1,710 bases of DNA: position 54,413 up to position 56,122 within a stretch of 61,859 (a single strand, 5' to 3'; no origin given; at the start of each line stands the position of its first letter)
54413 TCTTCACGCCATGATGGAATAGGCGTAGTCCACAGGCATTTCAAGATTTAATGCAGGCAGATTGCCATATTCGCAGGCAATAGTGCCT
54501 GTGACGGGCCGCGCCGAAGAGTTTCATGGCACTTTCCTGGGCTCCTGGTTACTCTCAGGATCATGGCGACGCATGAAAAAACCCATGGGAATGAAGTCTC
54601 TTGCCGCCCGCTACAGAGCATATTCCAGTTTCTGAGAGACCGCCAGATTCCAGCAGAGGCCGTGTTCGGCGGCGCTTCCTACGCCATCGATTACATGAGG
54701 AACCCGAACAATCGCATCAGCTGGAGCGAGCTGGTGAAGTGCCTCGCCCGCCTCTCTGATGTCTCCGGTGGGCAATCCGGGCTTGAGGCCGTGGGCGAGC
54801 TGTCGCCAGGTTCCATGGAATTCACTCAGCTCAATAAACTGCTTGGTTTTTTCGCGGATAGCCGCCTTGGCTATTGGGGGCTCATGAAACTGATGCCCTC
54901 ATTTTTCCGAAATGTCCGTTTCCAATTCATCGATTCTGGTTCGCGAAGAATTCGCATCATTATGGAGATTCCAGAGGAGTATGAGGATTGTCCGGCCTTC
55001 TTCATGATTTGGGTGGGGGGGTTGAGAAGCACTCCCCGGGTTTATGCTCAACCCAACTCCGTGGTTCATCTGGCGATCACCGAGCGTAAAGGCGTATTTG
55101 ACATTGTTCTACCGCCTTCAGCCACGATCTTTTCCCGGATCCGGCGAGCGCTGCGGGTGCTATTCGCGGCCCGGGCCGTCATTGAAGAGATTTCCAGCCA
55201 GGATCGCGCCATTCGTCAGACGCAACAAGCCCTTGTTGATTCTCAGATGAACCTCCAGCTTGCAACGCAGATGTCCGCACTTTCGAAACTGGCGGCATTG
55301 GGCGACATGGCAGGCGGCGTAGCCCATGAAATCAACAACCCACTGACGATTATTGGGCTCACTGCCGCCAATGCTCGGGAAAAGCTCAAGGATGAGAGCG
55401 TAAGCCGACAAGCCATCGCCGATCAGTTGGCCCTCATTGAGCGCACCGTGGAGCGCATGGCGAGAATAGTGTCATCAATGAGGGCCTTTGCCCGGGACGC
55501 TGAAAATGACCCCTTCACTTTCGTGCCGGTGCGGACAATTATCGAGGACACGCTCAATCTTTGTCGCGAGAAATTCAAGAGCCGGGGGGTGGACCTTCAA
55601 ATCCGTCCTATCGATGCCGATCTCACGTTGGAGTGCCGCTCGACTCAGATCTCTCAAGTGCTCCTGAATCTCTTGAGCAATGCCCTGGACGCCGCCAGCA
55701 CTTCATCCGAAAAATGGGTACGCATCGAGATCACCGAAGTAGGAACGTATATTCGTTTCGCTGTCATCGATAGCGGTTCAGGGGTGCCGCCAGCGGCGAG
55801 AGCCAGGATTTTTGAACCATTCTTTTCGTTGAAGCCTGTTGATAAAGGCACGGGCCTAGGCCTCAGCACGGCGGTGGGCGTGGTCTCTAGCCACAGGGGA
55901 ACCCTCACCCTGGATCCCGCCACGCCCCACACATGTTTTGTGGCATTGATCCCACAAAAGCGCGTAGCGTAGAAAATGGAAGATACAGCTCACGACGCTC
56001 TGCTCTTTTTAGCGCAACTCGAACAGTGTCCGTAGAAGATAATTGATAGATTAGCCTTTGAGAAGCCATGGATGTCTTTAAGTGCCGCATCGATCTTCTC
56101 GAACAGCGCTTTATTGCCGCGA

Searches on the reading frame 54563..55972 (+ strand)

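Call 34: search_protein_families(library=pfam, proteins=[window:54563-55972:+], max_evalue=0.00001)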
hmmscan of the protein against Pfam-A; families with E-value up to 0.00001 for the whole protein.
window:54563-55972:+ (469 aa): 2 families
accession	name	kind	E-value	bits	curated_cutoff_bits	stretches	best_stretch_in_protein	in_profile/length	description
PF02518.31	HATPase_c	-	1.4e-18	67.8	26.4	1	360-465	3-109/111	Histidine kinase-, DNA gyrase B-, and HSP90-like ATPase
PF00512.31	HisKA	-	7.6e-10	39.1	26.9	1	246-311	2-62/66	His Kinase A (phospho-acceptor) domain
